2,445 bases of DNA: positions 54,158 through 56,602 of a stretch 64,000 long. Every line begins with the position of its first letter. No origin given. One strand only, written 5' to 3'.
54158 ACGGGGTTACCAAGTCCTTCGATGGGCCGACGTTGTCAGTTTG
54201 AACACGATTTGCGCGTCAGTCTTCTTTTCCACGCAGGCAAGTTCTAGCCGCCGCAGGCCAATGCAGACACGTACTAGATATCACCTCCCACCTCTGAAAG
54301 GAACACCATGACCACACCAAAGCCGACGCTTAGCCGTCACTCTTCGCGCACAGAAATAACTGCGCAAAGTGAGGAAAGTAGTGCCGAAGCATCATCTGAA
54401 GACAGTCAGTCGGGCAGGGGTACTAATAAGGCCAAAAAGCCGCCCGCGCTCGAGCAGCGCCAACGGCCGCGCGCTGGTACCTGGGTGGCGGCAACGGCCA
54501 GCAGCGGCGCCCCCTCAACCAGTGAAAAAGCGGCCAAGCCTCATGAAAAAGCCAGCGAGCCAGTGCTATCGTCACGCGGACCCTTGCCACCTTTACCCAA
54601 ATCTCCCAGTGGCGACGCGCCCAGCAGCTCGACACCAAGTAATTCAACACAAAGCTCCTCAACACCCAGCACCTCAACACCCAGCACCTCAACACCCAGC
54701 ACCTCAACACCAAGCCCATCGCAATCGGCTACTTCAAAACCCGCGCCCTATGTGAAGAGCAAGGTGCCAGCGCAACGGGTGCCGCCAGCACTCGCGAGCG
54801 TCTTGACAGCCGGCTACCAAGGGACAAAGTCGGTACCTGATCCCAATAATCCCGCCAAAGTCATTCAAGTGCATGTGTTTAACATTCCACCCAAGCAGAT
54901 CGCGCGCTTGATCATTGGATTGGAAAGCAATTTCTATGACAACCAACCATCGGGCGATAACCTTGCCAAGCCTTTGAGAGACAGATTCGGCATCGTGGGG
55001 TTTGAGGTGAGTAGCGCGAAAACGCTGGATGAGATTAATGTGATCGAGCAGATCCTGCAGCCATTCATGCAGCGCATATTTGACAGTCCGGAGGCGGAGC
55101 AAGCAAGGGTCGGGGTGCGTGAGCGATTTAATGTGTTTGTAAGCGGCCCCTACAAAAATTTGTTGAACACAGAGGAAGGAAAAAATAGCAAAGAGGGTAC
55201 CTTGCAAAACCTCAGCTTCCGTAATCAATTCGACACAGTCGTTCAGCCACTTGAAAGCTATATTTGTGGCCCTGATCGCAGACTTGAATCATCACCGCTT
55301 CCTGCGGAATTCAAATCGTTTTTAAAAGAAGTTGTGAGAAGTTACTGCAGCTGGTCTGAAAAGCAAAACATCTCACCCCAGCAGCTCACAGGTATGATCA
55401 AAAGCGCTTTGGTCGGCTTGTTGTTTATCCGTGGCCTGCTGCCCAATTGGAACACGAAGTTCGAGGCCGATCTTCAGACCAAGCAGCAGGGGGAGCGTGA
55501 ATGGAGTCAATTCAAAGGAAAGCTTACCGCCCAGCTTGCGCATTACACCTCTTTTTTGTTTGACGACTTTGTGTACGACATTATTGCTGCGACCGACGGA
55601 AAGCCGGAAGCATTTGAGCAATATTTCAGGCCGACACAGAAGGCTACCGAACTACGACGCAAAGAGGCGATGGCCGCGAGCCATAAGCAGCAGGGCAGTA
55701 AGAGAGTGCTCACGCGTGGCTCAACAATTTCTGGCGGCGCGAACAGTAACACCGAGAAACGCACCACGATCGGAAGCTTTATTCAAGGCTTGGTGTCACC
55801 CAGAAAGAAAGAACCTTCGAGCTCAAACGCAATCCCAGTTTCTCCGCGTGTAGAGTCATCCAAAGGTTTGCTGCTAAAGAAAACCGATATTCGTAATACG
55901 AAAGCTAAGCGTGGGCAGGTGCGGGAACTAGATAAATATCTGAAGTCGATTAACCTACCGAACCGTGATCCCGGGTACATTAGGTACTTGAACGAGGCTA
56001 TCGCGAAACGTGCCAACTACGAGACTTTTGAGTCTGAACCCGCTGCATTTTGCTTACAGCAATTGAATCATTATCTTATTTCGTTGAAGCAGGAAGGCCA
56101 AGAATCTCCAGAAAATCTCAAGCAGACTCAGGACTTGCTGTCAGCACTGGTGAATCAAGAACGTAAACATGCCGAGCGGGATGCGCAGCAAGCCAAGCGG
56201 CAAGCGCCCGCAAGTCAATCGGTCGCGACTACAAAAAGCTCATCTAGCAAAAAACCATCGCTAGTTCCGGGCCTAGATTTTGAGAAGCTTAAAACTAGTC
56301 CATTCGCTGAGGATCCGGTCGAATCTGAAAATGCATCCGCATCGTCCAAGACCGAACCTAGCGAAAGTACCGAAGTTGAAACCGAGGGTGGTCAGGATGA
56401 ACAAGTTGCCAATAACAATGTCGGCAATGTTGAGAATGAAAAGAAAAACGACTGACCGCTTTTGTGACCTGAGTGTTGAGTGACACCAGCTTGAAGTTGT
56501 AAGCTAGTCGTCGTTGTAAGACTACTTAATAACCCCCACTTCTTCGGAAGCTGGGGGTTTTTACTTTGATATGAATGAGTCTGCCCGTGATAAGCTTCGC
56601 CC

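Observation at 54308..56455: Orphan 715-aa protein with effector-like organisation next to the TetR/efflux promoter region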

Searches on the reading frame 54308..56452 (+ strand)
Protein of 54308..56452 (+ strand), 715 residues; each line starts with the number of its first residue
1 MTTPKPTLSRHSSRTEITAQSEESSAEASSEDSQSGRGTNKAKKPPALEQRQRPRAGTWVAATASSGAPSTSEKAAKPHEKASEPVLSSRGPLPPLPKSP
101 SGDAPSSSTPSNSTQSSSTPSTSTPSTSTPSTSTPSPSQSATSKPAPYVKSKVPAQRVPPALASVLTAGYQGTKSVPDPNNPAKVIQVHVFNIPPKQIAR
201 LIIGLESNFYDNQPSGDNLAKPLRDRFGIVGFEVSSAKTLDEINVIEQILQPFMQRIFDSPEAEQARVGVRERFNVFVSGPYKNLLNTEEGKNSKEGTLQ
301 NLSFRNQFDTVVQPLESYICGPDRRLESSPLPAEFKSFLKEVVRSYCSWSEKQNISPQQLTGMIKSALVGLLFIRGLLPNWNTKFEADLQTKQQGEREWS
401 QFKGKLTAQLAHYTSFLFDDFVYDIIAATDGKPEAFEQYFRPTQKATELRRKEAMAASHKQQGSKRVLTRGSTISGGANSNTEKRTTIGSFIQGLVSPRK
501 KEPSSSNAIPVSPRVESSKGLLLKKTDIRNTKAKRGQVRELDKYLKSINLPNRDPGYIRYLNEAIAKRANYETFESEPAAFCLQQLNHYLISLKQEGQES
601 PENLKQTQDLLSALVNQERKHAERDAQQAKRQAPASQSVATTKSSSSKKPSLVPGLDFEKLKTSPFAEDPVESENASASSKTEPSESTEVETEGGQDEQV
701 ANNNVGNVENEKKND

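Call 4: search_protein_families(library=pfam, proteins=[window:54308-56452:+], max_evalue=10)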
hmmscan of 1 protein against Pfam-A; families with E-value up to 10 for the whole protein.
window:54308-56452:+ (715 aa): 0 families
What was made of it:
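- On RasGAP domain: No Pfam hit (call 4).
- Closest known: RasGAP catalytic domain. Different: No Pfam RasGAP hit (call 4).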

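Call 5: search_protein_families(library=ncbifam, proteins=[window:54308-56452:+], max_evalue=10)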
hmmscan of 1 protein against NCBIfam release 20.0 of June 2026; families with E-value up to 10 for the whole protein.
window:54308-56452:+ (715 aa): 1 family
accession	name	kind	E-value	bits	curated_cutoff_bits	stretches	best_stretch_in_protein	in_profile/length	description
NF033172.0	N_to_GlyXaaXaa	domain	0.017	15.2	40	1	536-616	37-117/122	collagen-like repeat preface domain-containing protein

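Call 6: search_solved_structures(query=window:54308-56452:+, max_evalue=10, show_alignments=2)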
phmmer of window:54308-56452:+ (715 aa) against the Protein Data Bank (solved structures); distinct sequences matched with E-value up to 10: 8.
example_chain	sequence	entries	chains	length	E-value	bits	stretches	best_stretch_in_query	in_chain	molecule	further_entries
2eyv_A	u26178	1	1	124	0.16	13.8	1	44-111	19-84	v-crk sarcoma virus CT10 oncogene homolog isoform a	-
1ju5_A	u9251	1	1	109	0.25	13.2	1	49-111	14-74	Crk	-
2eyy_A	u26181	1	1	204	0.43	12.4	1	45-111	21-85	v-crk sarcoma virus CT10 oncogene homolog isoform a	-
9uv7_E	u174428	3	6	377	0.63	11.8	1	154-246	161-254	NAD(P) transhydrogenase subunit alpha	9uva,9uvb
3bc1_A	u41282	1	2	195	0.64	11.8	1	180-259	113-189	Ras-related protein Rab-27A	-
1x13_A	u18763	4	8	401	0.69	11.7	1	154-246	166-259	NAD(P) transhydrogenase subunit alpha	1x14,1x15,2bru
9hnh_A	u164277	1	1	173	0.96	11.2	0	326-361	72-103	Chains: A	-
2f7s_A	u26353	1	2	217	1.8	10.4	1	201-262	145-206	Ras-related protein Rab-27B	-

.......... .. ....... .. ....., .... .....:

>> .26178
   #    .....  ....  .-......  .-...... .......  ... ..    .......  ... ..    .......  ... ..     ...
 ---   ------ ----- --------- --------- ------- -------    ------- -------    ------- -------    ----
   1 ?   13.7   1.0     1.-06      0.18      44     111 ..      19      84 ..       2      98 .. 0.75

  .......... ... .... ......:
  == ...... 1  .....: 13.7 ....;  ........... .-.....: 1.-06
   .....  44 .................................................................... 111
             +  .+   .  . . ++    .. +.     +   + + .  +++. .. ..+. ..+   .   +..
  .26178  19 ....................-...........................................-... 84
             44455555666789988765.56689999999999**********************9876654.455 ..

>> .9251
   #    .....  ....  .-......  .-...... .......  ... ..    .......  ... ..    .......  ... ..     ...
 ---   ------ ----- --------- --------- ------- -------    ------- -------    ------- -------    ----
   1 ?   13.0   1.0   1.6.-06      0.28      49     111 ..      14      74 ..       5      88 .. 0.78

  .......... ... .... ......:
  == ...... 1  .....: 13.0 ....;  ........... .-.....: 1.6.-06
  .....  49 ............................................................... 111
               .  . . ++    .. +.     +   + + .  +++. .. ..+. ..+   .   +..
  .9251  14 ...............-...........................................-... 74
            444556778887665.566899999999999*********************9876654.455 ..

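Call 12: find_related_loci(query=A1, collection=genome_contigs, flank=6000)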
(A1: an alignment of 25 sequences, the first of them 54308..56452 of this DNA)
Query A1 (715 aa) in genome_contigs; peptide patterns used: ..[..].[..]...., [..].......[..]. (x = any residue, [..] = any of these).
38 stretches matched a pattern; 8 encode a relative of the query (tblastn E <= 1e-3); 8 distinct loci.
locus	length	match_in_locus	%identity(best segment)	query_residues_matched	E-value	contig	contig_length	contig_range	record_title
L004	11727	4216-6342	73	1-712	0e+0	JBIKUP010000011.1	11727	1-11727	MAG: Burkholderiaceae bacterium isolate ME2015-08-13_3300044527_group6_bin100 Rohwer_bin2293_scaffold_4072_c1, whole gen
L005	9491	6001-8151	57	1-715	0e+0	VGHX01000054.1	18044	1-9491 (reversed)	MAG: Betaproteobacteria bacterium isolate K_Offshore_40m_mx_035 K_Offshore_40m_mx_035_Ga0194133_10004674, whole genome s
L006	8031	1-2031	56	26-715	0e+0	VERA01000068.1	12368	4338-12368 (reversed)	MAG: Burkholderiaceae bacterium isolate ZLKRG28 NODE_5332_length_12368_cov_4.627400, whole genome shotgun sequence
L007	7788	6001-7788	56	1-601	0e+0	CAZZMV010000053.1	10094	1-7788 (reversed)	MAG TPA_asm: uncultured Bifidobacterium sp. isolate SRP124364_co1_312 genome assembly, contig: NODE_7781_length_10094_co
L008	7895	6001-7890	57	1-630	0e+0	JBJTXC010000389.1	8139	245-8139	MAG: Burkholderiaceae bacterium isolate samp_4444_metabat2_134 samp_4444_2231000, whole genome shotgun sequence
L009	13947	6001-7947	36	104-697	3e-121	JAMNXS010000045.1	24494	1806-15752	MAG: Burkholderiaceae bacterium isolate gw_gwSRR_metabat.20 gw_C379, whole genome shotgun sequence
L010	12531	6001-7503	36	146-623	8e-93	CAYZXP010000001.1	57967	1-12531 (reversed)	MAG TPA_asm: uncultured Bifidobacterium sp. isolate SRP219642_co2_174 genome assembly, contig: NODE_387_length_57967_cov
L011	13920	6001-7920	31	148-703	7e-84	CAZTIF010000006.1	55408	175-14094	MAG TPA_asm: uncultured Bifidobacterium sp. isolate SRP302895_co1_213 genome assembly, contig: NODE_1011_length_55408_co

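Call 17: predict_structure(alignment_id=A1)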
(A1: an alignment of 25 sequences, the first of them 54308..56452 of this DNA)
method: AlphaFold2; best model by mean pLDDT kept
length: 715 residues; sequences in the alignment: 25
mean_pLDDT: 63.0   pTM: 0.48
mean pLDDT of the five models: 63.0, 60.9, 60.9, 59.9, 59.9
residues with pLDDT >= 90: 197; 70-90: 152; 50-70: 61; < 50: 305
segments of 3 or more residues with pLDDT < 50: 1-142, 289-294, 465-490, 492-526, 548-553, 571-576, 633-715
pLDDT, mean of each block of 10 residues (from residue 1): 37 30 27 27 34 34 32 31 37 43 35 31 32 41 69 93 95 87 87 96 94 88 87 88 92 92 94 92 68 52 81 92 89 96 96 93 94 91 92 88 89 84 94 93 89 75 48 32 39 41 33 35 49 69 59 55 54 54 81 77 82 80 71 39 29 34 38 31 30 26 28 30
secondary structure, 60 per line:
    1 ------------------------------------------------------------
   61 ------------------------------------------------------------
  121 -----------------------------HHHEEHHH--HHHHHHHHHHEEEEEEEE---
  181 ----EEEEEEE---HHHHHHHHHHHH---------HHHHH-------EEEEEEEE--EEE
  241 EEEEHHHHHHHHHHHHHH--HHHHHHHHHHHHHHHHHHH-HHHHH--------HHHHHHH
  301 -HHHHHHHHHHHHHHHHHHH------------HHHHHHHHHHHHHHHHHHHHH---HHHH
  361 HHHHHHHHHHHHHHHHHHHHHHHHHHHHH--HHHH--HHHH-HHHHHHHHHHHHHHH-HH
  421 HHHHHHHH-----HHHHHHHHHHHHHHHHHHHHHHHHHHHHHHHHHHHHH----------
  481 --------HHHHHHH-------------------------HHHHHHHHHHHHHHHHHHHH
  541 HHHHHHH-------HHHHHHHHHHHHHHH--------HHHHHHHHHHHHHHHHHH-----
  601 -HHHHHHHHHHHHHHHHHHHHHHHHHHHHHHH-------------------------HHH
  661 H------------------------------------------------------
elements in order (helices of 4 or more, strands of 3 or more residues): H160-169 E170-177 E185-191 H195-206 H216-220 E228-235 E238-244 H245-258 H261-279 H281-285 H294-300 H302-320 H333-353 H357-389 H392-395 H398-401 H403-417 H419-428 H434-470 H489-495 H521-547 H555-569 H578-595 H602-632 H658-661

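Call 20: fold_search(model_id=the predicted structure, library=pdb)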
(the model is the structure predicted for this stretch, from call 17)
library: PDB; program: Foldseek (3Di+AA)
matches with E <= 10: 322; with E <= 0.001: 0
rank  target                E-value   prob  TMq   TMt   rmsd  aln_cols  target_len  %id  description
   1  9az4_H                1.7e-01  0.16  0.08  0.12  20.1       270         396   15  INF2 at the Barbed End of F-Actin (released 2024-05-29)
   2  9azq_H                3.4e-01  0.11  0.07  0.13  18.4       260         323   13  INF2 at the Barbed End of F-Actin with Incoming Actin (released 2024-05-29)
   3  5cwb                  5.2e-01  0.15  0.08  0.22  17.8       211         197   11  Crystal structure of de novo designed helical repeat protein DHR4 (released 2015-12-16)
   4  5eqe_A                5.7e-01  0.12  0.10  0.16  17.4       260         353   14  Crystal structure of choline kinase alpha-1 bound by [4-[(4-methyl-1,4-diazepan-1-yl)methyl]phenyl]methanamine (compou (released 2016-01-06)
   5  6xr2_E                6.6e-01  0.11  0.08  0.22  19.9       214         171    9  Computationally designed right-handed alpha/alpha homotrimeric toroid with 3 repeats per subunit (released 2021-07-14)
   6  9azp_H                6.6e-01  0.09  0.08  0.13  19.5       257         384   14  INF2 at the Barbed End of F-Actin with Incoming Profilin-Actin (released 2024-05-29)
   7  3zc1_D                6.9e-01  0.13  0.08  0.23  17.1       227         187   10  Crystal structure of AfC3PO (released 2013-01-23)
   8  6u7g_A                6.9e-01  0.06  0.07  0.06  20.5       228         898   11  HCoV-229E RBD Class V in complex with human APN (released 2019-11-13)
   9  6y4l_A                7.3e-01  0.11  0.08  0.19  24.2       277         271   12  Crystal structure of human ER membrane protein complex subunits EMC2 and EMC9 (released 2020-05-27)
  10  8wdk_A                7.6e-01  0.07  0.07  0.07  32.5       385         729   12  The complex structure of Cul2-VCB-Protac-Wee1 (released 2024-09-18)
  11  6e9t_A                9.7e-01  0.08  0.08  0.19  17.1       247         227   12  DHF58 filament (released 2018-11-21)
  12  1o5h_B                9.7e-01  0.08  0.08  0.19  19.4       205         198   12  Crystal structure of formiminotetrahydrofolate cyclodeaminase (TM1560) from Thermotoga maritima at 2.80 A resolution (released 2003-09-30)
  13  3zc1_C                1.0e+00  0.04  0.06  0.14  19.1       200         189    9  Crystal structure of AfC3PO (released 2013-01-23)
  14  4tql_A                1.1e+00  0.10  0.08  0.20  31.4       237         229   12  Computationally designed three helix bundle (released 2014-10-15)
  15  3zc1_A                1.1e+00  0.05  0.06  0.15  18.6       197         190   10  Crystal structure of AfC3PO (released 2013-01-23)
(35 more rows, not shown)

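Call 56: search_protein_families(library=padloc, proteins=[window:54308-56452:+], max_evalue=1)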
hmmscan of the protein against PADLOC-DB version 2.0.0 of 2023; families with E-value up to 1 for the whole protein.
window:54308-56452:+ (715 aa): 0 families

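Call 83: find_related_loci(query=A1, collection=metagenome_contigs, flank=10000)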
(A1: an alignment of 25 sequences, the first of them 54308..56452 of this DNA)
Query A1 (715 aa) in metagenome_contigs; peptide patterns used: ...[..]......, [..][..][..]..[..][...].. (x = any residue, [..] = any of these).
364 stretches matched a pattern; 28 encode a relative of the query (tblastn E <= 1e-3); 28 distinct loci.
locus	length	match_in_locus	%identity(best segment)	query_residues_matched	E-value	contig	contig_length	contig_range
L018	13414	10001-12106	84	1-715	0e+0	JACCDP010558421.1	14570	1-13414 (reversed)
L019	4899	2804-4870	73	1-712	0e+0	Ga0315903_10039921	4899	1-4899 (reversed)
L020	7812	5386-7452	73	1-712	0e+0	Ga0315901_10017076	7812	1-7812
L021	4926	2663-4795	73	1-714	0e+0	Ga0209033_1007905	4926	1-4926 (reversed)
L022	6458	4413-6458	73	1-685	0e+0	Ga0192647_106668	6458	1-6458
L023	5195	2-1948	64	91-712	0e+0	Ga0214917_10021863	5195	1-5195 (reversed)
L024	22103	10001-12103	61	1-714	0e+0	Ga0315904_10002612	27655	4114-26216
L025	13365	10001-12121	55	1-715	0e+0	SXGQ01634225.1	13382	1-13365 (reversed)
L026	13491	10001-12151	57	1-715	0e+0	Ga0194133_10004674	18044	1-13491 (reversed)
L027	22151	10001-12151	57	1-715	0e+0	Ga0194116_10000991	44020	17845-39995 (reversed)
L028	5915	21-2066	56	21-715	0e+0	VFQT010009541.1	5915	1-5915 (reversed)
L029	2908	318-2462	55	1-712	0e+0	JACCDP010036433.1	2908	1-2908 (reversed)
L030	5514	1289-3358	56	1-686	0e+0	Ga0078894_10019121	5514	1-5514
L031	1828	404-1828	79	1-480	0e+0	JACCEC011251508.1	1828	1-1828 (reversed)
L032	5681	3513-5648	53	1-712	0e+0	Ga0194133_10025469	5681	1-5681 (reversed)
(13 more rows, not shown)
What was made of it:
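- Tried and rejected: It was repeated with the close-family alignment (call 83).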
